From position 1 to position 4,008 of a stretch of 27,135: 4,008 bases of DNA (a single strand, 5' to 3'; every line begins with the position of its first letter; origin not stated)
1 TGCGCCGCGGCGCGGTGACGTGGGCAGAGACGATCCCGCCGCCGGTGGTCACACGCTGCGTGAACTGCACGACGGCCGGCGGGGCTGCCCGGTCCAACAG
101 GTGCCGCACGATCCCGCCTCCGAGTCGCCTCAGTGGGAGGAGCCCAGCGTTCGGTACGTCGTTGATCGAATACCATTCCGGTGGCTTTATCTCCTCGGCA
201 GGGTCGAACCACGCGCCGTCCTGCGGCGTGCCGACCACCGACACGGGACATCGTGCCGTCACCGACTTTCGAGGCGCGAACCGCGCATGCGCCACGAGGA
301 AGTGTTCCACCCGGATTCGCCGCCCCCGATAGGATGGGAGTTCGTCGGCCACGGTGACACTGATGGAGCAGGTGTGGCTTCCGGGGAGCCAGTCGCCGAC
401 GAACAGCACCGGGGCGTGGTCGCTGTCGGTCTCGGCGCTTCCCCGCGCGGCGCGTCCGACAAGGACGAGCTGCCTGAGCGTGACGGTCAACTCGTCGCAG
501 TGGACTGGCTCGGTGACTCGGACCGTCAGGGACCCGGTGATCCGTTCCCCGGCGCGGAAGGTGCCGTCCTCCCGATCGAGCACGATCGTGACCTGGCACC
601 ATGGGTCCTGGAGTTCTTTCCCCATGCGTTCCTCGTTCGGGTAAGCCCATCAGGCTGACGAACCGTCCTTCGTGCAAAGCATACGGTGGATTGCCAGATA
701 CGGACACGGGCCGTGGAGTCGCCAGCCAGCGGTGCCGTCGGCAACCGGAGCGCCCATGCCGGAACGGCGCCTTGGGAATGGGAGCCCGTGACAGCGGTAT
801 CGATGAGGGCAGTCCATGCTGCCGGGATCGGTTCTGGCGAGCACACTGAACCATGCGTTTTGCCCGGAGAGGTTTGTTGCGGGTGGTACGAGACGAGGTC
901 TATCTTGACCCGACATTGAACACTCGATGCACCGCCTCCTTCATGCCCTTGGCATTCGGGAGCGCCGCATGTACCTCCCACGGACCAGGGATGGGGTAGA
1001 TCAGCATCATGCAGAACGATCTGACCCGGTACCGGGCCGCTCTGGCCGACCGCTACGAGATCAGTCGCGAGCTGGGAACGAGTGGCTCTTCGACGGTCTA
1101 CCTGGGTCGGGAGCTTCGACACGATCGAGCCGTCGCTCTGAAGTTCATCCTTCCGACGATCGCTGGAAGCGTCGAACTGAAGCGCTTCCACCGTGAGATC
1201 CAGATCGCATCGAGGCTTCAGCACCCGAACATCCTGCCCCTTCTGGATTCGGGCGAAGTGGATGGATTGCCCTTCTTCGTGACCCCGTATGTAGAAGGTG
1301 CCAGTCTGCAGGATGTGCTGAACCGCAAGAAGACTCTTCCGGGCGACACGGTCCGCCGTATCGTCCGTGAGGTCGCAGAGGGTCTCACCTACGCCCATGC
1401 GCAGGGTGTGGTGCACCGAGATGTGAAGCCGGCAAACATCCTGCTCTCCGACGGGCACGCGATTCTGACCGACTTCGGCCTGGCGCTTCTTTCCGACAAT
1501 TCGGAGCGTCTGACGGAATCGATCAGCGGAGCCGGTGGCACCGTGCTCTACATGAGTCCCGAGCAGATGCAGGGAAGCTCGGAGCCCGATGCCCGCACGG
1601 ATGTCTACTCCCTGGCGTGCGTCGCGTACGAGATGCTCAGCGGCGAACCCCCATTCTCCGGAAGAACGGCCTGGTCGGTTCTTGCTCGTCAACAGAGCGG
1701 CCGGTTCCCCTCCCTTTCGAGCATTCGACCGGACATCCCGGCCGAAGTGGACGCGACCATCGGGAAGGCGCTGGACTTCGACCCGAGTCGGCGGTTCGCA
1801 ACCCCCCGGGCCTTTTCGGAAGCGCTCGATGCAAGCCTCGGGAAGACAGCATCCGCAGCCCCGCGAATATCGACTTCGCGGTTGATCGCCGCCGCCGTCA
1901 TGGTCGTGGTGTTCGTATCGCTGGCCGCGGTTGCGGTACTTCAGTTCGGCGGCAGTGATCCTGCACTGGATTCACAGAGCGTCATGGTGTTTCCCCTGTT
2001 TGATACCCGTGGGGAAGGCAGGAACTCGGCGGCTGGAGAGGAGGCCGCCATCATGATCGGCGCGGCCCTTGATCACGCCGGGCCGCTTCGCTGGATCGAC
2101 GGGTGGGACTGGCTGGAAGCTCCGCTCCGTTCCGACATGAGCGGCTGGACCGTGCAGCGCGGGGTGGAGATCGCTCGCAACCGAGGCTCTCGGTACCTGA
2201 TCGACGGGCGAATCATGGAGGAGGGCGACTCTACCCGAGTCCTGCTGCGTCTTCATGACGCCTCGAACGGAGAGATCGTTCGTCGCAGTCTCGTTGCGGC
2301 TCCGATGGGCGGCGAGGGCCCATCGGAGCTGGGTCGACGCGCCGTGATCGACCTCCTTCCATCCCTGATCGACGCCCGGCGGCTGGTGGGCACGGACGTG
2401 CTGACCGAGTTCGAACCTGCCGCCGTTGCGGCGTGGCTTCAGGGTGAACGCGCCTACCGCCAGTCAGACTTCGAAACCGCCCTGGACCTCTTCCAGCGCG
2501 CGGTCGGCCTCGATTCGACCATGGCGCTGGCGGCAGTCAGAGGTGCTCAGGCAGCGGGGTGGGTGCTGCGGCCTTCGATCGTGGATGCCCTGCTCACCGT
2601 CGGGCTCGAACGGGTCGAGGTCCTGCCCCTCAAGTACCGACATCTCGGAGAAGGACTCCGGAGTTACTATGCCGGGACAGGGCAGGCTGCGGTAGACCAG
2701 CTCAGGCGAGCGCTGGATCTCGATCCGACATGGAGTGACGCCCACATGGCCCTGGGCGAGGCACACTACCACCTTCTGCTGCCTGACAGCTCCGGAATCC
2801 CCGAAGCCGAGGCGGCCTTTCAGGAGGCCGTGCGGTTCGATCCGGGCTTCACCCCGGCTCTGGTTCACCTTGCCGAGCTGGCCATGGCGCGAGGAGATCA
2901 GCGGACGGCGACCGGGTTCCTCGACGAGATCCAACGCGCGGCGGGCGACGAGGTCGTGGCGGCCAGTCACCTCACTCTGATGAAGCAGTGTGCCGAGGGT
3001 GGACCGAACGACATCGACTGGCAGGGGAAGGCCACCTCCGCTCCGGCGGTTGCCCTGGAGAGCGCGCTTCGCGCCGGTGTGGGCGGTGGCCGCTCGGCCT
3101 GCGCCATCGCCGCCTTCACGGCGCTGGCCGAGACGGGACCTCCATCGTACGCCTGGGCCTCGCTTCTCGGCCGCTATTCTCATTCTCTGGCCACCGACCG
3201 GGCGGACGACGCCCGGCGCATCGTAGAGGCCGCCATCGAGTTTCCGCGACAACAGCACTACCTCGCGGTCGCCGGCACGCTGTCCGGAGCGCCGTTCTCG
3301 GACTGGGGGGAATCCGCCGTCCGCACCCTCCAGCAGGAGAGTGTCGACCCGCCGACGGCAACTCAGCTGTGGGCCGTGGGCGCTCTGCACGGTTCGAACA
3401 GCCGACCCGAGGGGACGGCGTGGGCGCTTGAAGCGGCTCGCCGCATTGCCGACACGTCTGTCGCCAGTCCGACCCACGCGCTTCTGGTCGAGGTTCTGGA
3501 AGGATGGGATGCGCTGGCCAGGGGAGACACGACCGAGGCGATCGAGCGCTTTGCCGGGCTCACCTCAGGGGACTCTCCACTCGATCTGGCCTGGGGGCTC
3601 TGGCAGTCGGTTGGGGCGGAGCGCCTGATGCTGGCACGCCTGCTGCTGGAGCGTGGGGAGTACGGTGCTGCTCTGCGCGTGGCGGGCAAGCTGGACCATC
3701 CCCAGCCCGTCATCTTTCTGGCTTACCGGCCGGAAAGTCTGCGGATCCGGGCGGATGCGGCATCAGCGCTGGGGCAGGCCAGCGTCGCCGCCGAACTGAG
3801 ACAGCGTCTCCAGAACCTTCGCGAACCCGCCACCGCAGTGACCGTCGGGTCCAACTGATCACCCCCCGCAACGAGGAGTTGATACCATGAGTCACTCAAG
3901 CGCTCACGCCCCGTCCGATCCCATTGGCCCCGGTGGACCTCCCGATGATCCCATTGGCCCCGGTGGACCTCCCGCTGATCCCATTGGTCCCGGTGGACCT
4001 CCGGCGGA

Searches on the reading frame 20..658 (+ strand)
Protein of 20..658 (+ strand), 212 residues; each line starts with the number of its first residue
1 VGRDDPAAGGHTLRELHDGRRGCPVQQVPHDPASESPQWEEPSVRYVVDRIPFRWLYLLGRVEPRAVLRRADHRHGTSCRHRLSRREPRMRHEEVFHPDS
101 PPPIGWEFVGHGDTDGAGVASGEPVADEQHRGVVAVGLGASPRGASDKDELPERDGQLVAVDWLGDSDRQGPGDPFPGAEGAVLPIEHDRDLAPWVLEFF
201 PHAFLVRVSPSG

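Call 9: search_protein_families(library=pfam, proteins=[window:20-658:+], max_evalue=0.01)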
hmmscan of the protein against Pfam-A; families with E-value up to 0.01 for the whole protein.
window:20-658:+ (212 aa): 0 families

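Call 45: search_protein_families(library=padloc, proteins=[window:20-658:+], max_evalue=0.01)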
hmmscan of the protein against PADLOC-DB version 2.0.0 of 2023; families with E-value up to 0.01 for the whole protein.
window:20-658:+ (212 aa): 0 families

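Call 46: search_protein_families(library=ncbifam, proteins=[window:20-658:+], max_evalue=0.01)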
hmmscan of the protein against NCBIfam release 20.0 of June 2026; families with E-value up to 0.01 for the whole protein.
window:20-658:+ (212 aa): 0 families

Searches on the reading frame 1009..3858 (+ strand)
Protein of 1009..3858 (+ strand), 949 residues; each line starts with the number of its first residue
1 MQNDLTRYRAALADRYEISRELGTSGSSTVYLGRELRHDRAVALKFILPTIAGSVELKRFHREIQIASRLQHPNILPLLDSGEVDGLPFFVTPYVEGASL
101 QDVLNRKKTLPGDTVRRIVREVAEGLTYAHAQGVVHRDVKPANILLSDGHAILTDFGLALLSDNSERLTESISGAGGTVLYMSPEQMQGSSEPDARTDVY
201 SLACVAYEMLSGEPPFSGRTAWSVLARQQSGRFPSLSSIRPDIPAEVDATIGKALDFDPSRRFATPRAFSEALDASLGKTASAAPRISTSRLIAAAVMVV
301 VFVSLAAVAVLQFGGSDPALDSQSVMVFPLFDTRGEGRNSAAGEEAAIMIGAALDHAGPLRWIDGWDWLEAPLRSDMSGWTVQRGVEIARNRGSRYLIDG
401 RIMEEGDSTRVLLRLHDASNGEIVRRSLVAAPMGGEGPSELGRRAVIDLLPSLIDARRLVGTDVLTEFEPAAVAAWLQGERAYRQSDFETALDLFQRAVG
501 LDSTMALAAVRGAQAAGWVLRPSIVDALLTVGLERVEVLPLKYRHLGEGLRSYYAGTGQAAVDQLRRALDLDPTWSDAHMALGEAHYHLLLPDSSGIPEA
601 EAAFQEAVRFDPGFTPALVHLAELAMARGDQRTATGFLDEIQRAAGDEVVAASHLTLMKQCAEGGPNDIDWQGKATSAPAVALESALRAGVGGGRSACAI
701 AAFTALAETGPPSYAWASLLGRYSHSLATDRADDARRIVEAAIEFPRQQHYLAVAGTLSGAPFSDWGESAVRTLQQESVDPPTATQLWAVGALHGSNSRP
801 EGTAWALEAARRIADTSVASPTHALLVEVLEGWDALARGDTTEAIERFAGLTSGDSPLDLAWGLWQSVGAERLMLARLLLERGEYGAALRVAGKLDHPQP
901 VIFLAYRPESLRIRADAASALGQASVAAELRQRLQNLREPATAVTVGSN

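Call 9: search_protein_families(library=pfam, proteins=[window:1009-3858:+], max_evalue=0.01)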
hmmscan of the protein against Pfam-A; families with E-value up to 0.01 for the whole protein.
window:1009-3858:+ (949 aa): 12 families
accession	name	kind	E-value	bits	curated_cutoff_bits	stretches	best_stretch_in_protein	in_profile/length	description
PF00069.31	Pkinase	-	2.1e-48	165.4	31.7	1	16-268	1-257/263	Protein kinase domain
PF07714.23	PK_Tyr_Ser-Thr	-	1.5e-29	103.6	23.1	1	18-262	3-248/258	Protein tyrosine and serine/threonine kinase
PF13414.12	TPR_11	-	4.1e-07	30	26.8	1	559-587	11-39/42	TPR repeat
PF14559.12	TPR_19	-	7.4e-07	29.8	25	1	599-648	9-59/68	Tetratricopeptide repeat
PF01636.29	APH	-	1.8e-05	25.1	23.2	0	129-163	165-201/239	Phosphotransferase enzyme family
PF07719.23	TPR_2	-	7.9e-05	22.9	27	0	475-502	4-31/34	Tetratricopeptide repeat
PF00515.34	TPR_1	-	0.00036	20.7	27.8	0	483-503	12-32/34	Tetratricopeptide repeat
PF13432.12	TPR_16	-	0.00086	20.1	32.7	1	548-613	3-63/65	Tetratricopeptide repeat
PF13431.12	TPR_17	-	0.0017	18.9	24.4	0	603-634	1-32/34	Tetratricopeptide repeat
PF23914.1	TPR_CcmH_CycH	-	0.002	18.4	42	0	557-643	65-149/158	Cytochrome c-type biogenesis protein H TPR domain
PF06293.20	Kdo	-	0.002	18.1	21.3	1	95-151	99-161/207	Lipopolysaccharide kinase (Kdo/WaaP) family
PF03109.22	ABC1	-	0.005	16.4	22.9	1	90-162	145-217/244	ABC1 atypical kinase-like domain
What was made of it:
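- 1009..3858 (+): Ser/Thr protein kinase, one transmembrane segment, TPR-containing C-terminal region; ends 28 nt upstream and is probably co-transcribed. Pfam Pkinase 2e-48 plus TPR hits (call 9).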

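Call 14: find_related_loci(query=window:1009-3858:+, collection=genome_contigs, flank=6000)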
Query window:1009-3858:+ (949 aa) in genome_contigs; peptide patterns used: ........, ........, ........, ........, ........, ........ (x = any residue, [..] = any of these).
304 stretches matched a pattern; 262 encode a relative of the query (tblastn E <= 1e-3); the best 80 are kept; 80 distinct loci.
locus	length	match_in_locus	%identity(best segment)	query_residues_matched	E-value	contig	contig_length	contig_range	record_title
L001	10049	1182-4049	46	5-937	0e+0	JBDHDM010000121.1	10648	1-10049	MAG: Gemmatimonadota bacterium isolate M8-32_Bin_247 M8-32_Bin_247_scaffold_22885, whole genome shotgun sequence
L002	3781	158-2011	44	318-927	4e-137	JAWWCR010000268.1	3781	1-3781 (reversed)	MAG: Gemmatimonadota bacterium isolate HN17.bin.15 k141_1544493_length_3781_cov_11.0000, whole genome shotgun sequence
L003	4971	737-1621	41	14-306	7e-58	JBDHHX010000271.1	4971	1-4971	MAG: Gemmatimonadota bacterium isolate M8-62_Bin_360 M8-62_Bin_360_scaffold_106974, whole genome shotgun sequence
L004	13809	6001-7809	30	16-612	6e-55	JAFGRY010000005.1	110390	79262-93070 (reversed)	MAG: bacterium isolate Zod_Metabat.86 k87_2462284, whole genome shotgun sequence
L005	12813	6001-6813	43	3-273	7e-50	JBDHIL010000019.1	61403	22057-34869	MAG: Gemmatimonadota bacterium isolate BHB10-2_Bin_294 BHB10-2_Bin_294_scaffold_2573, whole genome shotgun sequence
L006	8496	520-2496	29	16-661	1e-46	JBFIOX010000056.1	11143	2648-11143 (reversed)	MAG: Gemmatimonadota bacterium isolate Mix_sand12.2021.10.Z.34 k141_424419_length_11143_cov_8.0000, whole genome shotgun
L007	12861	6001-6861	39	3-265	4e-45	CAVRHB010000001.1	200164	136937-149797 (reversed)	MAG: uncultured Acidobacteriota bacterium isolate MFD05442.bin.2.86 genome assembly, contig: contig_12875, whole genome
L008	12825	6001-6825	39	15-285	2e-44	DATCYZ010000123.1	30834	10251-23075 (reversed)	MAG TPA_asm: Burkholderiales bacterium isolate SMAG_U57 k141_594622, whole genome shotgun sequence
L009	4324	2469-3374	38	12-296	2e-44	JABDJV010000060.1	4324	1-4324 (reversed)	MAG: Pyrinomonadaceae bacterium isolate SS_bin_32 k127_3034744, whole genome shotgun sequence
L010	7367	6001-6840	37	12-284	7e-44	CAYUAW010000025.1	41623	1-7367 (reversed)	MAG TPA_asm: uncultured Polyangiaceae bacterium isolate binchicken_co50_283 genome assembly, contig: NODE_912_length_416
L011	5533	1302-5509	38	3-265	6e-44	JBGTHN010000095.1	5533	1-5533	MAG: Pyrinomonadaceae bacterium isolate JTS-RE24 k141_4746175, whole genome shotgun sequence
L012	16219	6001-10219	40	12-279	1e-43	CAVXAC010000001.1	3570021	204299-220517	MAG: Pyrinomonadaceae bacterium isolate MFD04212.bin.1.165 genome assembly, contig: contig_1969, whole genome shotgun se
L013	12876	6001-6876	36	12-279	3e-43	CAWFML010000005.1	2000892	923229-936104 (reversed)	MAG: Pyrinomonadaceae bacterium isolate MFD01916.bin.1.104 genome assembly, contig: contig_941, whole genome shotgun seq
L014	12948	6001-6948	34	12-303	3e-43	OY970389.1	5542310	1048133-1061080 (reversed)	MAG: Pyrinomonadaceae bacterium isolate MFD09206.bin.c.1 genome assembly, chromosome: 1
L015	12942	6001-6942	36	15-308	7e-43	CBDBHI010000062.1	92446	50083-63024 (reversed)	MAG: Bryobacterales bacterium isolate 034d239b-e814-4522-8901-ee375e2ad25b genome assembly, contig: contig_62, whole gen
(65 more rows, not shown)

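Call 45: search_protein_families(library=padloc, proteins=[window:1009-3858:+], max_evalue=0.01)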
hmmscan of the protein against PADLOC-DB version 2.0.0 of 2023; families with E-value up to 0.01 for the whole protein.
window:1009-3858:+ (949 aa): 35 families (the best 25 are shown)
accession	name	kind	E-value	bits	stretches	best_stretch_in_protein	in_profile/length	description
PDLC04042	PD-T4-6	-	6.4e-76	253.8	1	11-280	6-276/292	-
PDLC04053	PD-T4-6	-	2.6e-75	251.8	1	13-301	8-296/311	-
PDLC04043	PD-T4-6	-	3.9e-71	238.4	1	11-286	12-287/452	-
PDLC04061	PD-T4-6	-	2.9e-69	232.9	1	8-290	10-297/510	-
PDLC04054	PD-T4-6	-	6.3e-69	231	1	13-288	9-285/347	-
PDLC04138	mad6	-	1.1e-66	224.1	1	11-274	48-311/659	mads_6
PDLC04047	PD-T4-6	-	7.6e-66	220.4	1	11-291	7-287/327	-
PDLC04060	PD-T4-6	-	7.6e-65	217.7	1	11-277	5-270/486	-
PDLC04039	PD-T4-6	-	8.6e-63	210.9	1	13-279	13-278/458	-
PDLC04052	PD-T4-6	-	7.6e-60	201.5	1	11-298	6-299/496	-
PDLC04041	PD-T4-6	-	1.7e-58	196.9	1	11-288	25-305/443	-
PDLC04057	PD-T4-6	-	1.7e-58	196.7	1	12-282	6-276/443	-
PDLC04040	PD-T4-6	-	9.8e-54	181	1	22-286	2-276/547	-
PDLC04048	PD-T4-6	-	2.5e-53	179.7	1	12-279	8-275/354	-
PDLC04064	PD-T4-6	-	9e-47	157.8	1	15-280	21-284/369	-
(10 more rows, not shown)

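Call 46: search_protein_families(library=ncbifam, proteins=[window:1009-3858:+], max_evalue=0.01)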
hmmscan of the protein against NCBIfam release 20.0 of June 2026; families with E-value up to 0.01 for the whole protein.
window:1009-3858:+ (949 aa): 24 families
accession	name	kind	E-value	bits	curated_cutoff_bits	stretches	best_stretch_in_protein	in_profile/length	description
NF033483.0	PknB_PASTA_kin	equivalog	4e-74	250.6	450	1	11-287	4-279/563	Stk1 family PASTA domain-containing Ser/Thr kinase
NF047741.1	antiphage_MADS6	equivalog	1e-46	159.7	460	2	109-286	295-470/612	methylation-associated defense system protein kinase MAD6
NF052427.1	StpK7MSMEG_1200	equivalog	6.4e-46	157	900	1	15-324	8-329/601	serine/threonine protein kinase StpK7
TIGR03903.1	TOMM_kin_cyc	equivalog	2.3e-36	125.1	705.75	1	40-232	4-205/1267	TOMM system kinase/cyclase fusion protein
NF009651.0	PRK13184.1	equivalog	1.5e-32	112.5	839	1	14-277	2-291/932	serine/threonine-protein kinase PknD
NF053615.1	SerThrKinAfsKStmc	equivalog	3.1e-25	89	1300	1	13-220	12-217/809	protein serine/threonine kinase AfsK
NF033442.0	BREX_PglW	equivalog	2.3e-22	78.6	990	2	11-161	509-662/1391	BREX system serine/threonine kinase PglW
NF038150.1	lanthi_synth_IV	equivalog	1.4e-21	76.6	650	1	10-285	185-465/851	class IV lanthionine synthetase LanL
NF038151.1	lanthi_synth_III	equivalog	4.5e-13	48.5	575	1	15-210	221-423/833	class III lanthionine synthetase LanKC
TIGR03724.2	arch_bud32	equivalog_domain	8.8e-10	38.4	125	1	90-168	70-140/193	KEOPS complex kinase/ATPase Bud32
TIGR02521.1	type_IV_pilW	equivalog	2.6e-09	37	154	1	599-663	153-214/234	type IV pilus biogenesis/stability protein PilW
NF011463.0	PRK14879.1-4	equivalog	5.1e-09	35.9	188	1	49-166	54-167/237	Kae1-associated kinase Bud32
TIGR02917.1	PEP_TPR_lipo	equivalog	2.2e-07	29.2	312.2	2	559-644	482-562/899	XrtA/PEP-CTERM system TPR-repeat protein PrsT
NF058632.1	SerThrKinPrkT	equivalog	3.2e-07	29.7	280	1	14-148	21-152/322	serine/threonine protein kinase PrkT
NF043056.1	T4SS_LegK1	equivalog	5.6e-07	28.5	550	1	132-205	208-279/516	Dot/Icm T4SS effector kinase LegK1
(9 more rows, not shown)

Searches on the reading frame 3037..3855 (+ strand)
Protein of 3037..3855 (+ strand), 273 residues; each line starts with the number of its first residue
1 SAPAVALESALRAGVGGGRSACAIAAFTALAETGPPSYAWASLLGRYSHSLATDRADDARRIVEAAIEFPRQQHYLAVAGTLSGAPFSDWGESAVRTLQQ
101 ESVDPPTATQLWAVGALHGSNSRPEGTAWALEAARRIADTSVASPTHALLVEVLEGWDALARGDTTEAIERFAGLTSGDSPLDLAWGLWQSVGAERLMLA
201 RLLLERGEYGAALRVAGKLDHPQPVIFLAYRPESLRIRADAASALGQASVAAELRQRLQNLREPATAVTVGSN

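Call 38: find_homologous_proteins(query=window:3037-3855:+, max_evalue=0.00001)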
Query seq(273 aa): 8000 candidates shared short words with the query, none scored E <= 0.00001.
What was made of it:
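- Tried and rejected: Search with the kinase C-terminal 273 aa, meant to find contigs carrying the 5' half of the small gene in relatives: no hit, not even to itself, so that search was wasted (call 38).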
